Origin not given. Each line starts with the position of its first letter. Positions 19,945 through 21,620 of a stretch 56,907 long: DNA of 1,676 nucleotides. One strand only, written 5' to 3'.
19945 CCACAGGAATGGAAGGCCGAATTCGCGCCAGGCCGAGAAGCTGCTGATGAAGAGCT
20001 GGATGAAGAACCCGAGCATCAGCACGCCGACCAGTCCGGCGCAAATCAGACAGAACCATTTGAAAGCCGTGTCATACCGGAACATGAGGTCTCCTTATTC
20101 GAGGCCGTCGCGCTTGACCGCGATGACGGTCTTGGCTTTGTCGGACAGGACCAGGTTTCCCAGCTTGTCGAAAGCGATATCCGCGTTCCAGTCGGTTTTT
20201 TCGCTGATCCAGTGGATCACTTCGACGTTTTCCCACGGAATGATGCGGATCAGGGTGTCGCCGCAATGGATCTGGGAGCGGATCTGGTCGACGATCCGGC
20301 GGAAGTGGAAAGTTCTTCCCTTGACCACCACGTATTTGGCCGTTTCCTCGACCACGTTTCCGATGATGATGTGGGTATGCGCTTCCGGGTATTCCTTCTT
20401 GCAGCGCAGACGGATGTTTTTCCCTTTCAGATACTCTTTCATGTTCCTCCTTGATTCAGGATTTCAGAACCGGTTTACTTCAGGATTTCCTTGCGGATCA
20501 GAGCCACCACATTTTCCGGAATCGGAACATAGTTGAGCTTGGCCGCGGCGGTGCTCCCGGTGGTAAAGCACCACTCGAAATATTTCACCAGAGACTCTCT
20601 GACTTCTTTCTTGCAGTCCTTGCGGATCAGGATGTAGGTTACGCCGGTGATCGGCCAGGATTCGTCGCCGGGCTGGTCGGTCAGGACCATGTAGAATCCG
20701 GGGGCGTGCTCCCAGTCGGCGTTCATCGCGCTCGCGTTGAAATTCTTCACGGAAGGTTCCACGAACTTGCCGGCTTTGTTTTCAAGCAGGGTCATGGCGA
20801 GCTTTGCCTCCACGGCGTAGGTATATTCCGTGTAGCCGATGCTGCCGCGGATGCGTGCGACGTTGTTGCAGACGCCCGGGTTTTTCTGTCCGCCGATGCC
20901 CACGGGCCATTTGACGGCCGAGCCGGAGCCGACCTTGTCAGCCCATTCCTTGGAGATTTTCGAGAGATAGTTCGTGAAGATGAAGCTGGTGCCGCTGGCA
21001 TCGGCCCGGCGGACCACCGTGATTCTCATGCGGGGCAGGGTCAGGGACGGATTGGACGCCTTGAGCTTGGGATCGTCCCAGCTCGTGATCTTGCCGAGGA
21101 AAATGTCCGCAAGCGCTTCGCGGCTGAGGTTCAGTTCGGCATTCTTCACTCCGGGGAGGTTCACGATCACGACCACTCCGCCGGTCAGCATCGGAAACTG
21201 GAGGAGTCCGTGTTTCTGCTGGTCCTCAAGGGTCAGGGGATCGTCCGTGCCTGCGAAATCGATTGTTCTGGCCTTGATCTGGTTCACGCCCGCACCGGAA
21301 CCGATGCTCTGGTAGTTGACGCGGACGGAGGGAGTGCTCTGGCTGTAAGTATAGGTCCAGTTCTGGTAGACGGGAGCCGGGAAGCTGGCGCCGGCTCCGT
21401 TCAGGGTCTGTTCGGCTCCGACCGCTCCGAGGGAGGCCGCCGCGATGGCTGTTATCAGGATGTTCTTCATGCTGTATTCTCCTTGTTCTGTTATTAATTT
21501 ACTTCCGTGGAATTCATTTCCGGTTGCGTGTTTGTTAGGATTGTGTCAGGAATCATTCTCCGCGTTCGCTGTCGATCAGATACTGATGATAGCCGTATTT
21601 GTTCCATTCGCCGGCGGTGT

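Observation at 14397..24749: A 10-kb phosphate super-operon that begins with two tandem secretin-family genes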

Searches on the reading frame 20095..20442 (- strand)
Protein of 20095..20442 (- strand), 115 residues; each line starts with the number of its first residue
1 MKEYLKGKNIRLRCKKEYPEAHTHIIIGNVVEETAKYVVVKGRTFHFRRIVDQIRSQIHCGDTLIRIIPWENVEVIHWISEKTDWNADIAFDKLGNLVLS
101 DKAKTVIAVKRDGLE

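Call 4: search_protein_families(library=pfam, proteins=[window:20095-20442:-], max_evalue=0.01)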
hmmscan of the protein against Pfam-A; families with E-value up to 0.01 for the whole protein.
window:20095-20442:- (115 aa): 0 families

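Call 5: search_protein_families(library=ncbifam, proteins=[window:20095-20442:-], max_evalue=0.01)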
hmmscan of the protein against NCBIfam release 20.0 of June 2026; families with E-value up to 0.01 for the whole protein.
window:20095-20442:- (115 aa): 0 families

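Call 62: search_protein_families(library=pfam, proteins=[window:20095-20442:-], max_evalue=1)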
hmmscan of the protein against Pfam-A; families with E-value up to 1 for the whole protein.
window:20095-20442:- (115 aa): 2 families
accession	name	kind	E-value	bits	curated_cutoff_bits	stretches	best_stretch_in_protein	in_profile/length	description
PF13367.11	PrsW-protease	-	0.21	11.5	23.5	1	18-52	40-74/196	PrsW family intramembrane metalloprotease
PF22151.2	Fer4_NDSU1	-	0.65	10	23.8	0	61-87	23-50/51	NADH-ubiquinone oxidoreductase NDSU1/NuoG-like, 4Fe-4S domain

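Call 63: search_solved_structures(query=window:20095-20442:-, max_evalue=10)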
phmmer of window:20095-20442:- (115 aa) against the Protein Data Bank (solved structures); distinct sequences matched with E-value up to 10: 1.
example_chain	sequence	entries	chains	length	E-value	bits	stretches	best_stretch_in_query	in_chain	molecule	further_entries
5yzv_A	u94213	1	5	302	0.033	17.6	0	58-101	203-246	Probable serine/threonine-protein kinase PkwA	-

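Call 66: find_homologous_proteins(query=window:20095-20442:-, max_evalue=0.001)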
Query window:20095-20442:- (115 aa): 37 proteins with E <= 0.001 among 38 candidates.
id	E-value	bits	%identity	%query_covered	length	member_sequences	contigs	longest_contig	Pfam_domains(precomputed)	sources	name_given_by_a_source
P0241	1.1e-67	243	91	100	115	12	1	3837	-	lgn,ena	-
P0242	2.4e-58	213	81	100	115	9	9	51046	-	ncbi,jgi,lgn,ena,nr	ncbi:MAG: hypothetical protein PHR12_01230 [Victivallaceae bacterium]|nr:hypothetical protein [Victi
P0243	1.0e-55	205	77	98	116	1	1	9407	-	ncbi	-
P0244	1.9e-55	204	76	100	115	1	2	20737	-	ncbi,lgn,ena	-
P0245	6.9e-55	202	75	100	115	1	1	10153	-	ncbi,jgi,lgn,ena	ncbi:MAG: hypothetical protein WC071_04085 [Victivallaceae bacterium]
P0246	5.3e-54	199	74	100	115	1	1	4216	-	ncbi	-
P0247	1.8e-52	194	71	100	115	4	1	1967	-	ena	-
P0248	5.8e-52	193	69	100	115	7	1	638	-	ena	-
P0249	4.1e-51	190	70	100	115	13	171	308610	-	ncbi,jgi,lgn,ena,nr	ncbi:MAG: hypothetical protein MR727_05830 [Lentisphaeria bacterium]|nr:hypothetical protein [Lentis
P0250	4.2e-51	190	71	100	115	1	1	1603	-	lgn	-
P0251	9.7e-50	185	70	100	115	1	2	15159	-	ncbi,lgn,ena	-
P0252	2.2e-49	184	70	100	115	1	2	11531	-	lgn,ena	-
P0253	7.9e-49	182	68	100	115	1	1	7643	-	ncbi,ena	-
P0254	1.6e-48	181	67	100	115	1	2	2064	-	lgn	-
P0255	1.1e-47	179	65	100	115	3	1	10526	-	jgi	-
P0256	1.1e-47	179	65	100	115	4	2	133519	-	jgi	jgi:hypothetical protein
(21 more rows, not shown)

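Call 67: find_encoding_contigs(protein=P0249, flank=8000, max_places=2)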
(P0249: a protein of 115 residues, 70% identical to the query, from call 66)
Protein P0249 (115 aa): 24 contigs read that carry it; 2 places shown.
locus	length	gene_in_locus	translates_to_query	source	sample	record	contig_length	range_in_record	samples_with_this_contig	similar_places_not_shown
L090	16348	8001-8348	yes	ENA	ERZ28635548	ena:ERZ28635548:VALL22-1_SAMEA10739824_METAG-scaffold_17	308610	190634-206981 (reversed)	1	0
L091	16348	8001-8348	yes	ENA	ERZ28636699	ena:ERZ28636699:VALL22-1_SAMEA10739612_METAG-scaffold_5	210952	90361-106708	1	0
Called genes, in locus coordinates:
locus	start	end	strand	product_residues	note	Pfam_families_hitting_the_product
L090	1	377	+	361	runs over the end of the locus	PF12796:Ank_2, PF13637:Ank_4, PF13857:Ank_5, PF00023:Ank, PF13606:Ank_3 (weak), PF13637:Ank_4, PF12796:Ank_2, PF13857:Ank_5 (weak), +3 more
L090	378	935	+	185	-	PF01965:DJ-1_PfpI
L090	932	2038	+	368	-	PF01702:TGT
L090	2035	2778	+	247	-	PF01863:YgjP-like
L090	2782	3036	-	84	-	PF00462:Glutaredoxin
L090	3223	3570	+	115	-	-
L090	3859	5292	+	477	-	PF00263:Secretin (weak)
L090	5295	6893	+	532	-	PF00263:Secretin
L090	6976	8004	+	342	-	PF01547:SBP_bac_1, PF12849:PBP_like_2, PF12727:PBP_like (faint)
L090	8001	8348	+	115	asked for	-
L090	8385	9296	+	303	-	PF00528:BPD_transp_1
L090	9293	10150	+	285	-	PF00528:BPD_transp_1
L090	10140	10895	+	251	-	PF00005:ABC_tran, PF02463:SMC_N (faint), PF13304:AAA_21 (faint)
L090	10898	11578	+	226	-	PF01895:PhoU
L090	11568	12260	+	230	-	PF00072:Response_reg, PF00486:Trans_reg_C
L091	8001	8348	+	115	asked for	-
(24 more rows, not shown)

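Call 68: find_encoding_contigs(protein=P0256, flank=8000, max_places=1)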
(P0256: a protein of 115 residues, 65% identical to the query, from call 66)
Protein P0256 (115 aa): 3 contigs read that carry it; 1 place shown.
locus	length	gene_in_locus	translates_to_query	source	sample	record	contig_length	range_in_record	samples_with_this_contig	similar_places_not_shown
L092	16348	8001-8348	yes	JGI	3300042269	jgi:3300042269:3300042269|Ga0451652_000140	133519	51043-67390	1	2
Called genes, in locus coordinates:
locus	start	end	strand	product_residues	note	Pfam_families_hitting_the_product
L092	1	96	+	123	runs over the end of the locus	-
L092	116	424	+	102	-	-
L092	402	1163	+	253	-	-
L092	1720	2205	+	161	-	PF13026:DUF3887 (weak)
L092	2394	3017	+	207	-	PF01726:LexA_DNA_bind, PF00717:Peptidase_S24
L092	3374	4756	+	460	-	PF03958:Secretin_N (faint), PF00263:Secretin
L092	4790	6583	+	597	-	PF00263:Secretin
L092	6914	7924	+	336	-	PF12849:PBP_like_2, PF01547:SBP_bac_1, PF12727:PBP_like (weak)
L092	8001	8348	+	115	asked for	-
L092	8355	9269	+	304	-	PF00528:BPD_transp_1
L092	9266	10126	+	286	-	PF00528:BPD_transp_1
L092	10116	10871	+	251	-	PF00005:ABC_tran, PF02463:SMC_N (faint), PF13304:AAA_21 (faint)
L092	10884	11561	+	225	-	PF01895:PhoU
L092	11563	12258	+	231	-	PF00072:Response_reg, PF00486:Trans_reg_C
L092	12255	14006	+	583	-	PF00512:HisKA, PF02518:HATPase_c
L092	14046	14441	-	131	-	PF00072:Response_reg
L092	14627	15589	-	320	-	PF00579:tRNA-synt_1b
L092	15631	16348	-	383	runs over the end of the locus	-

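Call 86: search_protein_families(library=phrogs, proteins=[window:20095-20442:-], max_evalue=0.01)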
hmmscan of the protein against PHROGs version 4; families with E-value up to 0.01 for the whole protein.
window:20095-20442:- (115 aa): 0 families

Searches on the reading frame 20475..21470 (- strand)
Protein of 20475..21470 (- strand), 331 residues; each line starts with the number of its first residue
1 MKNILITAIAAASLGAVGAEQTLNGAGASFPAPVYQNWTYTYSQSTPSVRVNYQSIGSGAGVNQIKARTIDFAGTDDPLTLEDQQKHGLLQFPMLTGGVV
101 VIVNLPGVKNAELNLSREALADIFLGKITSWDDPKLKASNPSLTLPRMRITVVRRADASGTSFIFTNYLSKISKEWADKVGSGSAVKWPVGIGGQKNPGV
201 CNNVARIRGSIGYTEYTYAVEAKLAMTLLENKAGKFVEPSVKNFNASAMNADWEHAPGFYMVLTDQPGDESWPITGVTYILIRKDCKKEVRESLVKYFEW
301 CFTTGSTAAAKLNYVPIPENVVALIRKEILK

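Call 4: search_protein_families(library=pfam, proteins=[window:20475-21470:-], max_evalue=0.01)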
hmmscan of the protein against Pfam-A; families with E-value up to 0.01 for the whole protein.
window:20475-21470:- (331 aa): 3 families
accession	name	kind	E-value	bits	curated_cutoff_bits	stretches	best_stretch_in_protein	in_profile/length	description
PF12849.12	PBP_like_2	-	1.1e-37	130.7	27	1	21-300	10-262/267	PBP superfamily domain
PF01547.30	SBP_bac_1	-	2.8e-15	57.5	26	1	25-304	6-303/307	Bacterial extracellular solute-binding protein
PF12727.12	PBP_like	-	7.6e-06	25.6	27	1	43-174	5-120/193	PBP superfamily domain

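Call 5: search_protein_families(library=ncbifam, proteins=[window:20475-21470:-], max_evalue=0.01)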
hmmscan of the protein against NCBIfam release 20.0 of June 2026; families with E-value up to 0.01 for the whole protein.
window:20475-21470:- (331 aa): 4 families
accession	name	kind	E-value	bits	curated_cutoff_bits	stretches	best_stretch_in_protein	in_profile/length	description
TIGR00975.1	3a0107s03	equivalog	1.2e-112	376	205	1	23-328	1-310/315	phosphate ABC transporter substrate-binding protein PstS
NF008171.0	PRK10918.1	equivalog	7.5e-108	360.6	339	1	5-326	12-330/346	phosphate ABC transporter substrate-binding protein PstS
TIGR02136.1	ptsS_2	subfamily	1.6e-23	83.4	206.6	1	16-267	32-263/295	phosphate ABC transporter substrate-binding protein PstS family protein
TIGR04505.1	PtsS_plasma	equivalog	3.1e-05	23.5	175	0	19-69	27-76/334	phosphate ABC transporter substrate-binding protein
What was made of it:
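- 20475..21470 (-): pstS, the periplasmic phosphate-binding protein. TIGR00975 376 bits against a cut-off of 205 (call 5).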
